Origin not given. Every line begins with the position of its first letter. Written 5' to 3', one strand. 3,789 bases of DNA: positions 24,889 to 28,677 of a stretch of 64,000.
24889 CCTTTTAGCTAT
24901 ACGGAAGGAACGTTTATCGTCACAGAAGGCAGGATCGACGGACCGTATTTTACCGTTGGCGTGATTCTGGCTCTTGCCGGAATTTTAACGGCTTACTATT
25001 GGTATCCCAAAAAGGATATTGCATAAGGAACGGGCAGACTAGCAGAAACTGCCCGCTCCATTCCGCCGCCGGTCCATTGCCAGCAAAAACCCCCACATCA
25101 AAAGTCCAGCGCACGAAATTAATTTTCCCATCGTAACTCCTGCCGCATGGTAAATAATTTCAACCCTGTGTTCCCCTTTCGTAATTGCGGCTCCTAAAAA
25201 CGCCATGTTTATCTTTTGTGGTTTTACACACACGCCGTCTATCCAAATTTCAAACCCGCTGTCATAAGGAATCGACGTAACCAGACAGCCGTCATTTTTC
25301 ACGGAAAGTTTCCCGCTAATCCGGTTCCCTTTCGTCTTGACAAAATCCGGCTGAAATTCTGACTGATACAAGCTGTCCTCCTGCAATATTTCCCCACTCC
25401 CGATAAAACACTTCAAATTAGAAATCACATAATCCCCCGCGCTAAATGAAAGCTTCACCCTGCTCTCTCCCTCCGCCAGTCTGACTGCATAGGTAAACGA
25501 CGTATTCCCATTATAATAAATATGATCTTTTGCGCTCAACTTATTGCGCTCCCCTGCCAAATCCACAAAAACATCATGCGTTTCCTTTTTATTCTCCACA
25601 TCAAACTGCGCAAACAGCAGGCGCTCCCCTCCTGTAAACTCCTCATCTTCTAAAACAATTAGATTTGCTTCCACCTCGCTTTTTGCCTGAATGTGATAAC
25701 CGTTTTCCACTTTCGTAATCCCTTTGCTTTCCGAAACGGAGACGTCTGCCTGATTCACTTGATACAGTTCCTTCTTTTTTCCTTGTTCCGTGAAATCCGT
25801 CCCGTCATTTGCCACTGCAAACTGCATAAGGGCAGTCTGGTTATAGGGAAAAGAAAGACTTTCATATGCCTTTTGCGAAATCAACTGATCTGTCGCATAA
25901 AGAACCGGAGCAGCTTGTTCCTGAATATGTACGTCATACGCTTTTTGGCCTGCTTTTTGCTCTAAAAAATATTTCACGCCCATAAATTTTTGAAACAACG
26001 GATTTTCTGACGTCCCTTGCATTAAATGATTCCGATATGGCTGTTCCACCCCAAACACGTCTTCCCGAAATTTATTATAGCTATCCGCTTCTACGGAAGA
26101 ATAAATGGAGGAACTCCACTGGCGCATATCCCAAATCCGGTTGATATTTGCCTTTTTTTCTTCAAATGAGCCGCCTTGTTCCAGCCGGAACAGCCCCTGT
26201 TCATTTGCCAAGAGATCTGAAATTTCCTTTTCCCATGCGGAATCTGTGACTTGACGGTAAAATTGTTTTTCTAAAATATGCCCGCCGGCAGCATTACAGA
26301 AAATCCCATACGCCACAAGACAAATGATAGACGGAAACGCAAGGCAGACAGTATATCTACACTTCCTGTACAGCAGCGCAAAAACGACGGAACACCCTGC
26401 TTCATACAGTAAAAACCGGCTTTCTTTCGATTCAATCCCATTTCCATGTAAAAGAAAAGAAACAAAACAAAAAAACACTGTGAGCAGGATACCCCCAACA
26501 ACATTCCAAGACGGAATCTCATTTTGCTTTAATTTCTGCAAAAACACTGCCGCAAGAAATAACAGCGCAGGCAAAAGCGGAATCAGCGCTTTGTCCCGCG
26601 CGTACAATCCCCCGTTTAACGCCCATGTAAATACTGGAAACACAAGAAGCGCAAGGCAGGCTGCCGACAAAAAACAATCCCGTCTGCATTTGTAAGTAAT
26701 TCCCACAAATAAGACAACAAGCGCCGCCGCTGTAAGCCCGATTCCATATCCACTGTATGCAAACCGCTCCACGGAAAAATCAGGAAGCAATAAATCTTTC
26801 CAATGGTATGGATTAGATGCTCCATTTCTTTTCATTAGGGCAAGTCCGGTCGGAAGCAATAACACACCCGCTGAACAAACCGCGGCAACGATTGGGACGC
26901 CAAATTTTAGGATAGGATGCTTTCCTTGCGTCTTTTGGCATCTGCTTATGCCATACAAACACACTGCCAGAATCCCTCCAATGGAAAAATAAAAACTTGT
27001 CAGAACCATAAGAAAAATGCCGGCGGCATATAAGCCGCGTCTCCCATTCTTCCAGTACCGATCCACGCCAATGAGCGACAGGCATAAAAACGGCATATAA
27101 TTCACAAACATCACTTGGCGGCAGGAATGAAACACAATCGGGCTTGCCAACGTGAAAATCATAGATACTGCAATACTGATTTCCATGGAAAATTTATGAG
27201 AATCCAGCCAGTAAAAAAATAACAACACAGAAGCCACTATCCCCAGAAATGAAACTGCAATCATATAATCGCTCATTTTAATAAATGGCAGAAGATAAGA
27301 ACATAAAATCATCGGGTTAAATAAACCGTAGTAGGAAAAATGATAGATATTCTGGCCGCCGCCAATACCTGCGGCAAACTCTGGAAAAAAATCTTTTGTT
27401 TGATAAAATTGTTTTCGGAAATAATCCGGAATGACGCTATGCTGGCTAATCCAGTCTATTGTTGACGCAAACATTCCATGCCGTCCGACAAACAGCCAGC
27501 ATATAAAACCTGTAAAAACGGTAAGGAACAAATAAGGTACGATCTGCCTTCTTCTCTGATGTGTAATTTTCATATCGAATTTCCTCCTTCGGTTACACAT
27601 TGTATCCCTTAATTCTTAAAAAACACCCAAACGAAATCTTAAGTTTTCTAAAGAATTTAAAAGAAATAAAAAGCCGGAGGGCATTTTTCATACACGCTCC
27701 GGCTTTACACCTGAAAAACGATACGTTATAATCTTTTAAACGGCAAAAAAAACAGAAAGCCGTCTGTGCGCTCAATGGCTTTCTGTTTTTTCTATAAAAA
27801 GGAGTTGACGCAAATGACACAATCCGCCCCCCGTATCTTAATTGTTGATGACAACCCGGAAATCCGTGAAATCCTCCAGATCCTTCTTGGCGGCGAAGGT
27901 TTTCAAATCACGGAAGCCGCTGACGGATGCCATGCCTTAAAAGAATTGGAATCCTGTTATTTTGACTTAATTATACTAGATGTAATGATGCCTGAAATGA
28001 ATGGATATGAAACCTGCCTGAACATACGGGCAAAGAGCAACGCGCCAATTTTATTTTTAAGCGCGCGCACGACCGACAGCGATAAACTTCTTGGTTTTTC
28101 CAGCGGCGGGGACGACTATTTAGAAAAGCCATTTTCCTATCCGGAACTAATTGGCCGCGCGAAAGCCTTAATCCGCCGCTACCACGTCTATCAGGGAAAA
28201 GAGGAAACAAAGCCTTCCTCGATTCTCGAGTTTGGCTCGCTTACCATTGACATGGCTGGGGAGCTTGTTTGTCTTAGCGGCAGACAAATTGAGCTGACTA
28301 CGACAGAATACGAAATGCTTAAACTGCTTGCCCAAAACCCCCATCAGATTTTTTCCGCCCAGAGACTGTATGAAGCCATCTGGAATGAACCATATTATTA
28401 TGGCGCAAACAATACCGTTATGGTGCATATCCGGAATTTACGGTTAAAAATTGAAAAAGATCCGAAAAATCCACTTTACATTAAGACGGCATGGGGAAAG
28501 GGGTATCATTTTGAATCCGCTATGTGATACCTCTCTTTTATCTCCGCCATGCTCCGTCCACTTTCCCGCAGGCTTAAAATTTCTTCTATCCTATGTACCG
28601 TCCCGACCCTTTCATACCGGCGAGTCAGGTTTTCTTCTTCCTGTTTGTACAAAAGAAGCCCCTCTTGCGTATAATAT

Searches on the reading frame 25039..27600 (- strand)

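Call 5: search_protein_families(library=pfam, proteins=[window:25039-27600:-], max_evalue=0.01)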
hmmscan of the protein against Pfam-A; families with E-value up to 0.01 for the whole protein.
window:25039-27600:- (853 aa): 1 family
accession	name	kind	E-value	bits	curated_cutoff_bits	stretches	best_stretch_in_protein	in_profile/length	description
PF09586.16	YfhO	-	2.1e-55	188.9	28.5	1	43-829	24-835/835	Bacterial membrane protein YfhO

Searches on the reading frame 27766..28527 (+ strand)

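Call 5: search_protein_families(library=pfam, proteins=[window:27766-28527:+], max_evalue=0.01)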
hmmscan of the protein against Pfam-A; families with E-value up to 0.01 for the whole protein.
window:27766-28527:+ (253 aa): 2 families
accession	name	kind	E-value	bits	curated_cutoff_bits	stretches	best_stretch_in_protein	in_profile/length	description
PF00072.30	Response_reg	-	9.4e-27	93.8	30.2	1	24-131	1-109/111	Response regulator receiver domain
PF00486.34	Trans_reg_C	-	1.6e-25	89.4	26.2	1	172-249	1-77/77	Transcriptional regulatory protein, C terminal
